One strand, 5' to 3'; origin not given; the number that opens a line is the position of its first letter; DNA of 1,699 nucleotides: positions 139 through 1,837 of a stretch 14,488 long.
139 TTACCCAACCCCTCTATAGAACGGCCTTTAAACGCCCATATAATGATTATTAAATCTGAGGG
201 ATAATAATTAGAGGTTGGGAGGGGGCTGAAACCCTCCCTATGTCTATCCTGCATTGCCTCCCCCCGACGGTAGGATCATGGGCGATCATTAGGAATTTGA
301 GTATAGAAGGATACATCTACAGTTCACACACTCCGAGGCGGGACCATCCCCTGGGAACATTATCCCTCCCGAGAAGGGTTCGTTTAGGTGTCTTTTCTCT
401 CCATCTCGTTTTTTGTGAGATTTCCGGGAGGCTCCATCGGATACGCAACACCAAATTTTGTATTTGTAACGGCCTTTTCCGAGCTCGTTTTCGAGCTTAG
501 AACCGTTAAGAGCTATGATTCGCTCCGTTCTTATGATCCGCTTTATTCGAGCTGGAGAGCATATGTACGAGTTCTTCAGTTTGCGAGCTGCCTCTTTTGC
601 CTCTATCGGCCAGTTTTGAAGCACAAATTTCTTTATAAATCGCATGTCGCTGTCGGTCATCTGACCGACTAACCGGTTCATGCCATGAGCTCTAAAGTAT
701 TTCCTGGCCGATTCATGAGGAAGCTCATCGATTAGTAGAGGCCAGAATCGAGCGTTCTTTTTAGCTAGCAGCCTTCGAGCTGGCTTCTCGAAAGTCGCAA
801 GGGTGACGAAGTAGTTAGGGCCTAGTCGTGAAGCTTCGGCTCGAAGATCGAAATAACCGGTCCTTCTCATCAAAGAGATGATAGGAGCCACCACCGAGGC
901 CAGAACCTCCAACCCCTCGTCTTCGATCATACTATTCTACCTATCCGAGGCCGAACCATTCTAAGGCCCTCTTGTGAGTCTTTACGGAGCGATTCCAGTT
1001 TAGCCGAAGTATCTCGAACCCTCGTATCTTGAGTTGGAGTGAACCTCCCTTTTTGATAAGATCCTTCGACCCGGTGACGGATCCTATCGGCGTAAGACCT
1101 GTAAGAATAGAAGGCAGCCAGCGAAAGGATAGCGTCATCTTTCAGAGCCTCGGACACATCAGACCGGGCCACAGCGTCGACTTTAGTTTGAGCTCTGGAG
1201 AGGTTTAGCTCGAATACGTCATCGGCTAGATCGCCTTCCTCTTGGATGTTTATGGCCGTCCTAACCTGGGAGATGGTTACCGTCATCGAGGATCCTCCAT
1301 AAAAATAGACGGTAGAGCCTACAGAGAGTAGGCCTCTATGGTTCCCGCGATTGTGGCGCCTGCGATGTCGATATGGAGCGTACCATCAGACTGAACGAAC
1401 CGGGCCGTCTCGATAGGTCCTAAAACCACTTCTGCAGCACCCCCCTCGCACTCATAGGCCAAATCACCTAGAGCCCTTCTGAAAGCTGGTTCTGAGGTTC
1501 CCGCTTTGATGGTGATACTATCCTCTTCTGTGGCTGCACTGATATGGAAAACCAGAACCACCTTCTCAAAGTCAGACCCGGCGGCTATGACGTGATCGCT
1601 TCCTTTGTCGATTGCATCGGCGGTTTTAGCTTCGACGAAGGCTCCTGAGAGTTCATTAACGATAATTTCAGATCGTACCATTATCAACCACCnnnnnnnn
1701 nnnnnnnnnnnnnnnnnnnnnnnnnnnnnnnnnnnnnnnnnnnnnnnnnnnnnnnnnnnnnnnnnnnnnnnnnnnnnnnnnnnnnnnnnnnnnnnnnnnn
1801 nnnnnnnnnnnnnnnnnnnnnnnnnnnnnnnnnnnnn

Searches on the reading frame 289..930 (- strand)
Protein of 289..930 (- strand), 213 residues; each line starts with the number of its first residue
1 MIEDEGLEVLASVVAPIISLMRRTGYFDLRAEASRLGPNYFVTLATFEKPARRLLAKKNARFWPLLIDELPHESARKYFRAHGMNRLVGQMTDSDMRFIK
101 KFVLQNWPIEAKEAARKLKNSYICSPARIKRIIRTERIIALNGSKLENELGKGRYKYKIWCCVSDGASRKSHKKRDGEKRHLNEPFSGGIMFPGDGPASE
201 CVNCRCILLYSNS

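Call 8: search_protein_families(library=pfam, max_evalue=0.01, proteins=[window:289-930:-])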
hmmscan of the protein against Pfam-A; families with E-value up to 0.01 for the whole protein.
window:289-930:- (213 aa): 1 family
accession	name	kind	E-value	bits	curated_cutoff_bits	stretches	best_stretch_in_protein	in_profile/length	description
PF04233.19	Phage_Mu_F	-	3.7e-09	37.7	29.6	1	111-208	17-111/112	Phage Mu protein F like protein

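Call 10: search_protein_families(library=phrogs, max_evalue=0.01, proteins=[window:289-930:-])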
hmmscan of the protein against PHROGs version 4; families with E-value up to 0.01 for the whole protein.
window:289-930:- (213 aa): 10 families
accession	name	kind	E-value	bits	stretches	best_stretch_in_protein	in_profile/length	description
phrog_2468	-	head and packaging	2.8e-17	64.2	1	111-210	166-271/303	head morphogenesis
phrog_2662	-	head and packaging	6.3e-11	42.6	1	116-211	610-708/717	portal protein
phrog_3517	-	head and packaging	3e-10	40.9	1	130-211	236-328/371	head morphogenesis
phrog_859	-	head and packaging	3e-10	40.3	1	151-208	224-286/807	portal protein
phrog_6577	-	unknown function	1.1e-09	38.2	1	80-208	100-226/1066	-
phrog_595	-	head and packaging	2.1e-06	28.4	1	112-209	204-295/513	head maturation protease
phrog_324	-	head and packaging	9.5e-06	25.9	1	159-207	267-313/624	head morphogenesis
phrog_18477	-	head and packaging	0.00045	20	1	85-209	165-296/760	head morphogenesis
phrog_21406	-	unknown function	0.0017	16.9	1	158-207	294-348/1668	-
phrog_115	-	head and packaging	0.0032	17.7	1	111-208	224-314/665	minor head protein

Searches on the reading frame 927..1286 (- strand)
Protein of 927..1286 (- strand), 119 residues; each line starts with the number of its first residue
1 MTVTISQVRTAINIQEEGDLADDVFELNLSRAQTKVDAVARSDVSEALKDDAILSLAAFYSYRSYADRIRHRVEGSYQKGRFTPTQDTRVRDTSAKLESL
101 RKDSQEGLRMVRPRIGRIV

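Call 8: search_protein_families(library=pfam, max_evalue=0.01, proteins=[window:927-1286:-])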
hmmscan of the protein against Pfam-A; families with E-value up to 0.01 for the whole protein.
window:927-1286:- (119 aa): 0 families

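Call 10: search_protein_families(library=phrogs, max_evalue=0.01, proteins=[window:927-1286:-])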
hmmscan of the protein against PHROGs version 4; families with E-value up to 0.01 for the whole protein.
window:927-1286:- (119 aa): 0 families

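Call 40: find_related_loci(query=window:927-1286:-, collection=viral_contigs, flank=10000)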
Query window:927-1286:- (119 aa) in viral_contigs; peptide patterns used: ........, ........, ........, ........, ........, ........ (x = any residue, [..] = any of these).
13 stretches matched a pattern, but none encodes a relative of the query by tblastn (E <= 1e-3).

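Call 44: find_homologous_proteins(query=window:927-1286:-, max_evalue=0.001)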
Query window:927-1286:- (119 aa): 3 proteins with E <= 0.001 among 8 candidates.
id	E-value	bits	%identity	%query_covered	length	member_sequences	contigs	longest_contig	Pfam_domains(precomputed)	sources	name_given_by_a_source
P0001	3.8e-67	241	99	100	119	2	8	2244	-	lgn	-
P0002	6.7e-41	157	67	100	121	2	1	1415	-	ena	-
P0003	1.5e-40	156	63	100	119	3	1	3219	-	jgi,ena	-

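Call 52: predict_structure(alignment_id=A2)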
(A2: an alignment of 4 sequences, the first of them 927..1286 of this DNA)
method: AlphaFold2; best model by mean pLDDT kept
length: 119 residues; sequences in the alignment: 4
mean_pLDDT: 56.0   pTM: 0.40
mean pLDDT of the five models: 56.0, 53.8, 53.3, 51.2, 47.6
residues with pLDDT >= 90: 0; 70-90: 28; 50-70: 50; < 50: 41
segments of 3 or more residues with pLDDT < 50: 1-4, 17-19, 68-74, 86-94, 107-119
pLDDT, mean of each block of 10 residues (from residue 1): 49 50 66 75 76 70 53 49 48 49 50 35
secondary structure, 60 per line:
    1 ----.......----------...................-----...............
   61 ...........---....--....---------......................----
elements in order: H5-11 H22-40 H46-71 E75-78 E81-84 H94-115

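Call 55: fold_search(model_id=the predicted structure, library=pdb)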
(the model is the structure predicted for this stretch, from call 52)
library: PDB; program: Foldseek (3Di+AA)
matches with E <= 10: 193; with E <= 0.001: 0
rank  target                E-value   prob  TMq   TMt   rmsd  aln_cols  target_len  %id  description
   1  8foi_A                9.5e-01  0.30  0.38  0.17   8.2       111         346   11  Native GABA-A receptor from the mouse brain, alpha1-beta2-gamma2 subtype, in complex with GABA and allopregnanolone (released 2023-09-20)
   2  9fap_C                1.4e+00  0.14  0.32  0.14  14.7       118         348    9  CryoEM structure of human full-length alpha1beta3gamma2 GABA(A)R in complex with GARLH4, the TMD of Neuroligin2 and Me (released 2025-07-02)
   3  8e0m_B                1.6e+00  0.35  0.43  0.32   6.9       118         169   13  Homotrimeric variant of tcTRP9, BGL15 (released 2023-04-12)
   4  7mwr_A                1.6e+00  0.12  0.22  0.14  14.9       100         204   14  Structure of De Novo designed beta sheet heterodimer LHD101A53/B4 (released 2022-01-19)
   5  8rv2_E                1.8e+00  0.11  0.32  0.13  21.8       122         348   14  Structure of the formin INF2 bound to the barbed end of F-actin. (released 2024-04-10)
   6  8zdj_a                2.1e+00  0.06  0.20  0.18  11.2       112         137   14  Cryo-EM structure of Mycobacteriophage Douge genome-packed connector (gp5, gp9, gp10, gp12 and gp13) (released 2025-06-25)
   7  7qn8_E                2.3e+00  0.10  0.30  0.15   7.8       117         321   12  Cryo-EM structure of human full-length beta3delta GABA(A)R in complex with histamine and nanobody Nb25 (released 2022-04-13)
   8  5n77_E                2.4e+00  0.10  0.32  0.16  20.8       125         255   13  Crystal structure of the cytosolic domain of the CorA magnesium channel from Escherichia coli in complex with magnesiu (released 2017-07-12)
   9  7uth_A                2.6e+00  0.28  0.38  0.05   4.5        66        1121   17  Gea2 open/open conformation (composite structure) (released 2022-08-24)
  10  1wr6_C                2.6e+00  0.10  0.28  0.35   8.8        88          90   15  Crystal structure of GGA3 GAT domain in complex with ubiquitin (released 2005-06-28)
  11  9fgg_A                2.7e+00  0.15  0.37  0.17   7.9       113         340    9  Cryo-EM structure of the full-length alpha1beta3gamma2 GABA(A) receptor in Saposin A nanodisc bound to GABA and Etomid (released 2025-06-04)
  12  5ie9_A                2.9e+00  0.16  0.37  0.44  11.6        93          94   13  Crystal structure of the Bacillus-conserved MazG protein, a nucleotide pyrophosphohydrolase (released 2016-03-30)
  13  1oyz                  2.9e+00  0.08  0.26  0.14  12.4        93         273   19  X-RAY STRUCTURE OF YIBA_ECOLI NORTHEAST STRUCTURAL GENOMICS CONSORTIUM TARGET ET31. (released 2003-08-12)
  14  6ak4                  3.2e+00  0.14  0.34  0.12   9.8        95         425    9  Crystal structure of human FTO in complex with small-molecule inhibitors (released 2019-07-10)
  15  2esn_D                3.2e+00  0.06  0.19  0.11  11.3        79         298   20  The crystal structure of probable transcriptional regulator PA0477 from Pseudomonas aeruginosa (released 2005-11-01)
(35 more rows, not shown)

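Call 60: search_solved_structures(query=A2, max_evalue=10)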
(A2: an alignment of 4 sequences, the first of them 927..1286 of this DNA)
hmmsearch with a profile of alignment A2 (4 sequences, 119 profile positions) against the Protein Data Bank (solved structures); distinct sequences matched with E-value up to 10: 1.
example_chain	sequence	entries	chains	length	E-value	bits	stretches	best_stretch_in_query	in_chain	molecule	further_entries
6cb6_A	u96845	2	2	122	0.85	13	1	22-66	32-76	Protein A6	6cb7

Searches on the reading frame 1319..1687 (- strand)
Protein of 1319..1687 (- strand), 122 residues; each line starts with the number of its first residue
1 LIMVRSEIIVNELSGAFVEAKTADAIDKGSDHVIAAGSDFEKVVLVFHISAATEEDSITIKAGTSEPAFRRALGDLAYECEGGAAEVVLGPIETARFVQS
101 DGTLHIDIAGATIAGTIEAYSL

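Call 8: search_protein_families(library=pfam, max_evalue=0.01, proteins=[window:1319-1687:-])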
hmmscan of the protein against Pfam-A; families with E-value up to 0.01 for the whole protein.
window:1319-1687:- (122 aa): 0 families

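Call 10: search_protein_families(library=phrogs, max_evalue=0.01, proteins=[window:1319-1687:-])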
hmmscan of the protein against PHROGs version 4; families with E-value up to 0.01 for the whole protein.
window:1319-1687:- (122 aa): 1 family
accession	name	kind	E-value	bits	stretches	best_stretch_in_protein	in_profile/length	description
phrog_24894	-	unknown function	3e-17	64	1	8-121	6-118/123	-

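Call 61: find_homologous_proteins(query=window:1319-1681:-, max_evalue=0.001)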
Query window:1319-1681:- (120 aa): 42 proteins with E <= 0.001 among 80 candidates.
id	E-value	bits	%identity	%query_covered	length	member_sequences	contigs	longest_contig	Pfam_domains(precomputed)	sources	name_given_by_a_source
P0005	8.1e-68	243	100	100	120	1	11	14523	-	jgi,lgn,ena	-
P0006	2.2e-56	207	82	100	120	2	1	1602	-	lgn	-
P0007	1.2e-53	198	81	100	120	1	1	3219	-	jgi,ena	-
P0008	2.4e-50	187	76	100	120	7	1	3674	-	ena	-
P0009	3.0e-50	187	74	100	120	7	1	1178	-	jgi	-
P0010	2.0e-46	175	72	100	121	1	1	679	-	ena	-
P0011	1.4e-44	169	66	100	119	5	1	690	-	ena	-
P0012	2.3e-44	168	70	100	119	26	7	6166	-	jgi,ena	-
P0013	3.5e-44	167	68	100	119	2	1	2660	-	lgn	-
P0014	7.3e-44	166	69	98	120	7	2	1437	-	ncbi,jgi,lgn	jgi:hypothetical protein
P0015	9.0e-44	166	71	100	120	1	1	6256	-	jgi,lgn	jgi:hypothetical protein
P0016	1.2e-43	166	67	100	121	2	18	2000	-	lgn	-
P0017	1.5e-43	165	67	100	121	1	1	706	-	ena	-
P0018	1.7e-43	165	67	100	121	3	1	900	-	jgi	jgi:hypothetical protein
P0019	4.9e-43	164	66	100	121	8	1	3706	-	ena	-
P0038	1.2e-28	117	54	100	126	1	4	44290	-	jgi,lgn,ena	-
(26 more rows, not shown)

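Call 63: find_encoding_contigs(protein=P0038, flank=10000, max_places=3)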
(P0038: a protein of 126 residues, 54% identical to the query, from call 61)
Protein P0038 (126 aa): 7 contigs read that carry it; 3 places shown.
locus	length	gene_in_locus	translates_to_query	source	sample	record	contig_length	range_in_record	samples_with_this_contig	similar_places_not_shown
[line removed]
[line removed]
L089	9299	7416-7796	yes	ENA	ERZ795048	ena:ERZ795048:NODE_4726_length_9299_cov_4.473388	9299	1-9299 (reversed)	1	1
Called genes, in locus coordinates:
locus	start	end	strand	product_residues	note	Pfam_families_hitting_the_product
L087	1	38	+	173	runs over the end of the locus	-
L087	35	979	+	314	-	PF13102:Phage_int_SAM_5 (weak), PF02899:Phage_int_SAM_1, PF13495:Phage_int_SAM_4 (weak), PF00589:Phage_integrase, PF22823:MrpR_C_cat (faint)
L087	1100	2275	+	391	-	PF01972:SDH_protease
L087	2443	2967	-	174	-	-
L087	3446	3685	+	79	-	-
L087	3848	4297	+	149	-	-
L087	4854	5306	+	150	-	-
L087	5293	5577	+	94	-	-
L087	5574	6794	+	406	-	PF03237:Terminase_6N (weak)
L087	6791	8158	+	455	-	PF05133:SPP1_portal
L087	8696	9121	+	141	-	-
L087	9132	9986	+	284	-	PF19821:Phage_capsid_2, PF25209:Phage_capsid_4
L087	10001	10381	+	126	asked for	-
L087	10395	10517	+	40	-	-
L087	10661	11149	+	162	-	PF20557:DnaT_2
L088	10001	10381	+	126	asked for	-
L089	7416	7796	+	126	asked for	-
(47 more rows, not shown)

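Call 68: predict_structure(alignment_id=A4)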
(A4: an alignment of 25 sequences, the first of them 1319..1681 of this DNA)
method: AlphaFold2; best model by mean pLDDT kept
length: 120 residues; sequences in the alignment: 25
mean_pLDDT: 92.4   pTM: 0.85
mean pLDDT of the five models: 92.4, 92.1, 91.6, 91.1, 90.0
residues with pLDDT >= 90: 96; 70-90: 24; 50-70: 0; < 50: 0
segments of 3 or more residues with pLDDT < 50: none
pLDDT, mean of each block of 10 residues (from residue 1): 90 80 96 92 96 97 85 95 94 93 96 94
secondary structure, 60 per line:
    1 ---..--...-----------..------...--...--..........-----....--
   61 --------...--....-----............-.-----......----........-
elements in order: E8-10 E30-32 E40-49 E55-58 E74-77 E83-91 E102-107 E112-119

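Call 71: fold_search(model_id=the predicted structure, library=pdb)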
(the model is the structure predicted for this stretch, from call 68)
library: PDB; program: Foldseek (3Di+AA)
matches with E <= 10: 1140; with E <= 0.001: 0
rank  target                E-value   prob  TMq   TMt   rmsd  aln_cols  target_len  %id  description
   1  2wq4_A                6.4e-03  0.82  0.31  0.29   9.4       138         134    9  N-terminal domain of BC2L-C Lectin from Burkholderia cenocepacia (released 2010-01-12)
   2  4qpg_A                2.0e-02  0.92  0.35  0.22   7.4       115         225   13  Crystal structure of empty hepatitis A virus (released 2014-10-15)
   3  6tig_AAA              2.0e-02  0.63  0.31  0.29   9.4       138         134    9  Structure of the N terminal domain of Bc2L-C lectin (1-131) in complex with Globo H (H-type 3) antigen (released 2020-01-22)
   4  2wq4_B                2.1e-02  0.60  0.31  0.29   9.4       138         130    9  N-terminal domain of BC2L-C Lectin from Burkholderia cenocepacia (released 2010-01-12)
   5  7thx_3                3.1e-02  0.47  0.29  0.19  10.4       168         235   12  Cryo-EM structure of W6 possum enterovirus (released 2022-03-09)
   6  2wq4_C                3.2e-02  0.69  0.32  0.31   6.5       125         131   10  N-terminal domain of BC2L-C Lectin from Burkholderia cenocepacia (released 2010-01-12)
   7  9jsk_D                3.4e-02  0.99  0.42  0.12   4.6        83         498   12  Clostridium perfringens iota toxin pore Ib in prepore IV state (released 2025-05-14)
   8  9ib7_B                3.6e-02  0.60  0.33  0.30   8.4       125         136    7  Tumor necrosis factor-like lectin PLTL from Photorhabdus laumondii in complex with Blood group B trisaccharide (released 2025-10-29)
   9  9jsk_F                3.8e-02  0.96  0.46  0.14   8.6       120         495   15  Clostridium perfringens iota toxin pore Ib in prepore IV state (released 2025-05-14)
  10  5wtf_A                3.8e-02  0.75  0.33  0.20   8.2       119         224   14  Cryo-EM structure for Hepatitis A virus empty particle (released 2017-01-25)
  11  7r5i_B                3.8e-02  0.23  0.23  0.20  10.3       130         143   10  High resolution Crystal structure of ExsFA, a Bacillus cereus spore exosporium protein (released 2023-08-23)
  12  9jsn_G                4.3e-02  0.97  0.41  0.12   4.6        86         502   16  Clostridium perfringens iota toxin pore Ib in prepore VII state (released 2025-05-14)
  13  9jsk_G                4.3e-02  0.94  0.44  0.13   8.6       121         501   11  Clostridium perfringens iota toxin pore Ib in prepore IV state (released 2025-05-14)
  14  1spp_B                4.5e-02  0.85  0.38  0.40   5.8       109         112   13  THE CRYSTAL STRUCTURES OF TWO MEMBERS OF THE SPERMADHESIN FAMILY REVEAL THE FOLDING OF THE CUB DOMAIN (released 1998-06-24)
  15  1h8t_C                4.5e-02  0.51  0.29  0.18   8.4       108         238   10  Echovirus 11 (released 2002-07-11)
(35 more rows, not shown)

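Call 72: fold_search(model_id=the predicted structure, library=viral)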
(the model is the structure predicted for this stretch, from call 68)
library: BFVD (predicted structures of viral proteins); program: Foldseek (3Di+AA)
matches with E <= 10: 1528; with E <= 0.001: 5
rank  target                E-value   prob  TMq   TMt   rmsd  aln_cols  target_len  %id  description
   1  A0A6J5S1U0            6.8e-08  1.00  0.75  0.72   2.8       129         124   20  Uncharacterized protein [uncultured Caudovirales phage]
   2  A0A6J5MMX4            8.0e-07  1.00  0.76  0.71   3.7       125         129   29  Uncharacterized protein [uncultured Caudovirales phage]
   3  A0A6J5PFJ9            3.8e-05  1.00  0.65  0.67   4.2       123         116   19  Uncharacterized protein [uncultured Caudovirales phage]
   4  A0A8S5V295            5.1e-05  1.00  0.66  0.68   3.7       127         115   20  Uncharacterized protein [Myoviridae sp. ctncN39]
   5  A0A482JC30            6.0e-04  1.00  0.63  0.66   4.4       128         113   14  Uncharacterized protein [Mycobacterium phage Typha]
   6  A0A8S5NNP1            1.1e-03  1.00  0.64  0.65   3.9       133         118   17  Uncharacterized protein [Myoviridae sp. ctSGm32]
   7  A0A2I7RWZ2            2.0e-03  1.00  0.56  0.56   4.4       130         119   15  (no name in the UniProt tables at hand)
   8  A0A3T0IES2            2.3e-03  1.00  0.46  0.48   6.3       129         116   19  (no name in the UniProt tables at hand)
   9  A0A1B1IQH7            3.2e-03  1.00  0.48  0.50   7.5       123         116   15  (no name in the UniProt tables at hand)
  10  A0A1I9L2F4            4.7e-03  0.99  0.44  0.20   4.8       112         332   18  DUF2793 domain-containing protein [Xanthomonas phage XAJ2]
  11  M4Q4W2                1.4e-02  0.98  0.46  0.47   5.9       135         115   12  (no name in the UniProt tables at hand)
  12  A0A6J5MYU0            1.6e-02  0.82  0.33  0.31   6.9       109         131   18  Uncharacterized protein [uncultured Caudovirales phage]
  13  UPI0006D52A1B         1.6e-02  0.66  0.29  0.16   9.1       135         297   14  (no name look-up for this kind of identifier)
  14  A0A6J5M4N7            1.7e-02  0.91  0.37  0.33   7.1       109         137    9  Uncharacterized protein [uncultured Caudovirales phage]
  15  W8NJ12                2.2e-02  0.57  0.23  0.07   8.2       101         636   16  Polyprotein (Fragment) [limnipivirus C1]
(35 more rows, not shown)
